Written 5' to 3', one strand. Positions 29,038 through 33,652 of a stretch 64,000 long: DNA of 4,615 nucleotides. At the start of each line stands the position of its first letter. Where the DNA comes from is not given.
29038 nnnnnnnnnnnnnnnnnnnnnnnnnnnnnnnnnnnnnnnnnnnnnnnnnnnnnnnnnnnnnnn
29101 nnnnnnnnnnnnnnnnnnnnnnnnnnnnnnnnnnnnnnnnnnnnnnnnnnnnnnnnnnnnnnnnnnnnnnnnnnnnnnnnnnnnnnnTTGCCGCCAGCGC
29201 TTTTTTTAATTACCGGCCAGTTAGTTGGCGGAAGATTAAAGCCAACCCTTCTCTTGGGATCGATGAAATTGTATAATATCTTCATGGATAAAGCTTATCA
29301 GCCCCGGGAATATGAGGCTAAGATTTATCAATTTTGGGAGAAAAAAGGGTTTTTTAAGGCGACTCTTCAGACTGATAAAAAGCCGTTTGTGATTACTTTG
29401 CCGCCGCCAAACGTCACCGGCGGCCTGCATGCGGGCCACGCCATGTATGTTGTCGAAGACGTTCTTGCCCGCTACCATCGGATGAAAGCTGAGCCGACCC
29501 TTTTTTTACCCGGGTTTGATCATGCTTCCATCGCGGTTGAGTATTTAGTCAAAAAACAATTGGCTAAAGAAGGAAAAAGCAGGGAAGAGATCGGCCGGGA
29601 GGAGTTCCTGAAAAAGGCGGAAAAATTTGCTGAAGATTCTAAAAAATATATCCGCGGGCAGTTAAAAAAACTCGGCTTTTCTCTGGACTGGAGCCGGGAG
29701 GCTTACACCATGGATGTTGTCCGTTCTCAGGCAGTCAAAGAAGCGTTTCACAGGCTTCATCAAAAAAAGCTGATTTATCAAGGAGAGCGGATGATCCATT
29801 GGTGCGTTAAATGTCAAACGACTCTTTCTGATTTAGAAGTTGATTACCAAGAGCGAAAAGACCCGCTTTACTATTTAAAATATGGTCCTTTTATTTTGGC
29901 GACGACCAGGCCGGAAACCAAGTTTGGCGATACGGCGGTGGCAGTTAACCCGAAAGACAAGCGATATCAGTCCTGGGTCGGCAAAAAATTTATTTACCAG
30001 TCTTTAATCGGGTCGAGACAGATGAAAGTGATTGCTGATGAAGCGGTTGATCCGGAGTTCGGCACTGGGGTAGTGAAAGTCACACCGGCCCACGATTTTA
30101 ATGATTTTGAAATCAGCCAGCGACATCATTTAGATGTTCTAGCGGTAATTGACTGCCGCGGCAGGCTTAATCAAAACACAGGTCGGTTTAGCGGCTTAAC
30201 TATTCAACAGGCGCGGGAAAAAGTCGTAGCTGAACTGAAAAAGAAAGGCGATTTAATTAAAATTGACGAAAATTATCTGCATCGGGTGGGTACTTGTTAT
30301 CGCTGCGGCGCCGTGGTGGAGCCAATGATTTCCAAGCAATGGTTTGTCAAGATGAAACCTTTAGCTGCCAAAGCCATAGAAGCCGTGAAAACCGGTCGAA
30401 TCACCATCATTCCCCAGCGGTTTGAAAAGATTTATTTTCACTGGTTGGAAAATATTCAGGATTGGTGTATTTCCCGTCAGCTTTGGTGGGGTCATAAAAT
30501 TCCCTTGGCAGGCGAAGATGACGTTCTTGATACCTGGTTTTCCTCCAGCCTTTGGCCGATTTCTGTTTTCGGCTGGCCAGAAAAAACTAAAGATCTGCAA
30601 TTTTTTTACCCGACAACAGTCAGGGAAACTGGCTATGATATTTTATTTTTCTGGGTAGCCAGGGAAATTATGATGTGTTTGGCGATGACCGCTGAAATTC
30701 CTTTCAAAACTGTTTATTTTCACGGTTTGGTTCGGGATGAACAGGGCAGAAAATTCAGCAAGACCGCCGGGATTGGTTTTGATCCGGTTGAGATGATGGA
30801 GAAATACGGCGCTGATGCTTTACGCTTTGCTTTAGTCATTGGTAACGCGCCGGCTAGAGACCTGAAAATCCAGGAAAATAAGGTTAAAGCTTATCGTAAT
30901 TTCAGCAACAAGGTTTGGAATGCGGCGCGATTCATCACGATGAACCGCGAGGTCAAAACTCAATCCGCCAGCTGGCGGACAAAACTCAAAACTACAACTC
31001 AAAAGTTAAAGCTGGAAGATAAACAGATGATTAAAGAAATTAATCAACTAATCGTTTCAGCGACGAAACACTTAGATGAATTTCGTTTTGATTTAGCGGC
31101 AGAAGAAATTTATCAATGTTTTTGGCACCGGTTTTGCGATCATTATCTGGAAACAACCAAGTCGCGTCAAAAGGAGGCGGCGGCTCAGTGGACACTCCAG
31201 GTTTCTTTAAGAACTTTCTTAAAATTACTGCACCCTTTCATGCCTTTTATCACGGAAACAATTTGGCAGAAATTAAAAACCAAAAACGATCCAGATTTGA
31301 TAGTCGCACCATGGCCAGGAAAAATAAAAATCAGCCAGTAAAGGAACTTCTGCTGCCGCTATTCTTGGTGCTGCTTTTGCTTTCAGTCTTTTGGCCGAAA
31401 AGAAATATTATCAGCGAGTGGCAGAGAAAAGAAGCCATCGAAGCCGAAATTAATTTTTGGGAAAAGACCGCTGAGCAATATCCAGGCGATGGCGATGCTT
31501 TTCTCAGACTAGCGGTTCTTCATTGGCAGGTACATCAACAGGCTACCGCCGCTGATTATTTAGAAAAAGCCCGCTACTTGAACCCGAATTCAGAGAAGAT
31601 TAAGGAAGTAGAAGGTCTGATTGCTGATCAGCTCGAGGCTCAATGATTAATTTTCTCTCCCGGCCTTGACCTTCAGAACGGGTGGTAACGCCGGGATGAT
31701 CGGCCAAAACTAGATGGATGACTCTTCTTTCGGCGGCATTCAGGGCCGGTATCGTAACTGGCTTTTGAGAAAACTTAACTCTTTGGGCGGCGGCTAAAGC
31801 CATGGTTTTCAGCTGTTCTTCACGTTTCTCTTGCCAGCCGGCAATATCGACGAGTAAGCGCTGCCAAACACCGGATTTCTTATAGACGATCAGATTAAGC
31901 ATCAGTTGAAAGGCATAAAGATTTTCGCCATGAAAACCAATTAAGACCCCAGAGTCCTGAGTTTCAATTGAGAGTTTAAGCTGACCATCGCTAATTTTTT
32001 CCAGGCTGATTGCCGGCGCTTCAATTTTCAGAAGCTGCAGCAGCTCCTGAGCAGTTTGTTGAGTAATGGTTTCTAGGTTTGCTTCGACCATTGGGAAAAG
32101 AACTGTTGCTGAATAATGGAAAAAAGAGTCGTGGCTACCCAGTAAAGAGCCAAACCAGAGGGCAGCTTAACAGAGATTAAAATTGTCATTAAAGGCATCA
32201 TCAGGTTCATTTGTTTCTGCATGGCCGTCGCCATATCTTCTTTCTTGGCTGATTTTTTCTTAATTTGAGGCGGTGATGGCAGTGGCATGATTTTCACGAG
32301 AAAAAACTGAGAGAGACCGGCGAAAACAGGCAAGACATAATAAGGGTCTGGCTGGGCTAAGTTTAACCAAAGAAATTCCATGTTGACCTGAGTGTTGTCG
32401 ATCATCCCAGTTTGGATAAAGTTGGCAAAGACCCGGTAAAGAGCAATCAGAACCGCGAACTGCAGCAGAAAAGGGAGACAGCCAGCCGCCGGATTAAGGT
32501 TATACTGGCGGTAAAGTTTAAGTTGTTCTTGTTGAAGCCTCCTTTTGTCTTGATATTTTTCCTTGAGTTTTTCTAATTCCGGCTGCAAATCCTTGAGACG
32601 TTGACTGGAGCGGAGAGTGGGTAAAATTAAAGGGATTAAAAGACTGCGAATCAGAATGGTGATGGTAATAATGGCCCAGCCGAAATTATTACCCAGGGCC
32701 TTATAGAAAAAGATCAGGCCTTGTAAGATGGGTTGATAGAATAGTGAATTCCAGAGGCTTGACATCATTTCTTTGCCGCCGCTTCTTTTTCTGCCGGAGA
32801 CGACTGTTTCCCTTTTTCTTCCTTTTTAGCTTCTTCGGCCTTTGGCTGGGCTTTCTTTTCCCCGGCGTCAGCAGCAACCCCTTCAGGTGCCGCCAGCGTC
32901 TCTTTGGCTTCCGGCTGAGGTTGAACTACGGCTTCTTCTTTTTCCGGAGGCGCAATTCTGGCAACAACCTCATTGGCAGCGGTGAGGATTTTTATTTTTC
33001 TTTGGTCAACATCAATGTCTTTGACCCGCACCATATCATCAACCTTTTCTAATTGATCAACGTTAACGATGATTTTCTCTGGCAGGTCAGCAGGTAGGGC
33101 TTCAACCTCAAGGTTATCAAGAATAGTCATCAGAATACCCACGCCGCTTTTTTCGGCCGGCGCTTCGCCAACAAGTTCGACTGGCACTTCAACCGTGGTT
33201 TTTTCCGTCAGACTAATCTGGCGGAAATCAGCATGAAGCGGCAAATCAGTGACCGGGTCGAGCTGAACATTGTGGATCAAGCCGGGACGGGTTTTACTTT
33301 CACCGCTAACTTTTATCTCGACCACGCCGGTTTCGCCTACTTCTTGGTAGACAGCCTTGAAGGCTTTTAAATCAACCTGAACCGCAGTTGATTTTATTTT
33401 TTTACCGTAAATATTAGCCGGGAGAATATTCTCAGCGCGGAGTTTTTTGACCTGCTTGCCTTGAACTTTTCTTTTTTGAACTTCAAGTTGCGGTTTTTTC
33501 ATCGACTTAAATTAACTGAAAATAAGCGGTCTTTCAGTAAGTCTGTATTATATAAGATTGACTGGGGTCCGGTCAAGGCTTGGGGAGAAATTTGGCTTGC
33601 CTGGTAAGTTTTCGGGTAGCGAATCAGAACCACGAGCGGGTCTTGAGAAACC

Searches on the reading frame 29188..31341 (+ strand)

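Call 28: search_protein_families(library=pfam, proteins=[window:29188-31341:+], max_evalue=0.001)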
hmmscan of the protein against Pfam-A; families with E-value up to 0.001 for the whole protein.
window:29188-31341:+ (717 aa): 4 families
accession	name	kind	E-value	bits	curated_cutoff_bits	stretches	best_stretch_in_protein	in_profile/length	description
PF00133.28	tRNA-synt_1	-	2.9e-125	418.7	22.7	2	45-440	1-245/414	tRNA synthetases class I (I, L, M and V)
PF08264.19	Anticodon_1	-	4.8e-30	104.8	25.1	1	611-710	1-105/148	Anticodon-binding domain of tRNA ligase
PF09334.17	tRNA-synt_1g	-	3.8e-25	88.9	20.1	2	369-571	168-376/391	tRNA synthetases class I (M)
PF13603.12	tRNA-synt_1_2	-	3.2e-05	23.9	25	1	277-326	96-145/185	Leucyl-tRNA synthetase, editing domain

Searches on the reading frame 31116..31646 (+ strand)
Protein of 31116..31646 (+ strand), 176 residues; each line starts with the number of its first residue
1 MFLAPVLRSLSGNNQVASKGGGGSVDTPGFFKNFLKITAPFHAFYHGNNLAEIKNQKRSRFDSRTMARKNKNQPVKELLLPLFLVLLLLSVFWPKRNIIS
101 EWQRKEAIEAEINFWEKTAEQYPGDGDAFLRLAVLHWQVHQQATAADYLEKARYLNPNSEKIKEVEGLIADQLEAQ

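Call 26: search_protein_families(library=pfam, proteins=[window:31116-31646:+], max_evalue=0.001)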
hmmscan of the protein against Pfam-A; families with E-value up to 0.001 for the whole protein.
window:31116-31646:+ (176 aa): 0 families

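Call 49: search_protein_families(library=ncbifam, proteins=[window:31116-31646:+], max_evalue=0.01)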
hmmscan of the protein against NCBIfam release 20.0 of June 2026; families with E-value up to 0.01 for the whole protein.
window:31116-31646:+ (176 aa): 1 family
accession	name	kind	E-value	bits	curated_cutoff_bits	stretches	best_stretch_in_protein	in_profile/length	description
NF040959.1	MamA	equivalog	0.0068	15.9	200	1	105-169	50-114/204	magnetosome protein MamA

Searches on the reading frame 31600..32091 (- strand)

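Call 26: search_protein_families(library=pfam, proteins=[window:31600-32091:-], max_evalue=0.001)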
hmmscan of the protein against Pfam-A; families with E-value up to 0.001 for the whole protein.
window:31600-32091:- (163 aa): 2 families
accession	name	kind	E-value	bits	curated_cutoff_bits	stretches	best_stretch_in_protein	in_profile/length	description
PF01424.28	R3H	-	3.1e-15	56.4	26.8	1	92-152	1-60/60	R3H domain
PF13083.13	KH_KhpA-B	-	5.3e-07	29.9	32.1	1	27-73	17-66/73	KhpA/KhpB, KH domain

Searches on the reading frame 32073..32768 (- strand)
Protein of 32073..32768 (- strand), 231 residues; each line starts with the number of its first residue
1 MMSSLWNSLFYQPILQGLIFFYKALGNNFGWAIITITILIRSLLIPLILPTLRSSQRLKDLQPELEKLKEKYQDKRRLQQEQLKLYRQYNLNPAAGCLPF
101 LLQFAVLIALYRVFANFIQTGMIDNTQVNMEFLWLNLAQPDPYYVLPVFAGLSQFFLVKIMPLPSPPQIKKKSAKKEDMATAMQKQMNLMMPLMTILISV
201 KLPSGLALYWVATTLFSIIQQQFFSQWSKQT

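Call 26: search_protein_families(library=pfam, proteins=[window:32073-32768:-], max_evalue=0.001)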
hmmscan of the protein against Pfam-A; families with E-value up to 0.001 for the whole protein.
window:32073-32768:- (231 aa): 1 family
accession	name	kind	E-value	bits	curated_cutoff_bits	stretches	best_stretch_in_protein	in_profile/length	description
PF02096.25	60KD_IMP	-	1.7e-47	161.9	35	1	29-224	1-161/163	60Kd inner membrane protein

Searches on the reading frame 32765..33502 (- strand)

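Call 26: search_protein_families(library=pfam, proteins=[window:32765-33502:-], max_evalue=0.001)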
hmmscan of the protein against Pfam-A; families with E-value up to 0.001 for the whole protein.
window:32765-33502:- (245 aa): 2 families
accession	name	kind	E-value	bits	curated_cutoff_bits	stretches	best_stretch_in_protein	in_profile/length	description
PF01386.24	Ribosomal_L25p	-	7.6e-19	68.4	23.6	1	6-93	1-82/82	Ribosomal L25p family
PF14693.11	Ribosomal_TL5_C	-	1.1e-17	64.6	27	1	101-186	1-83/84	Ribosomal protein TL5, C-terminal domain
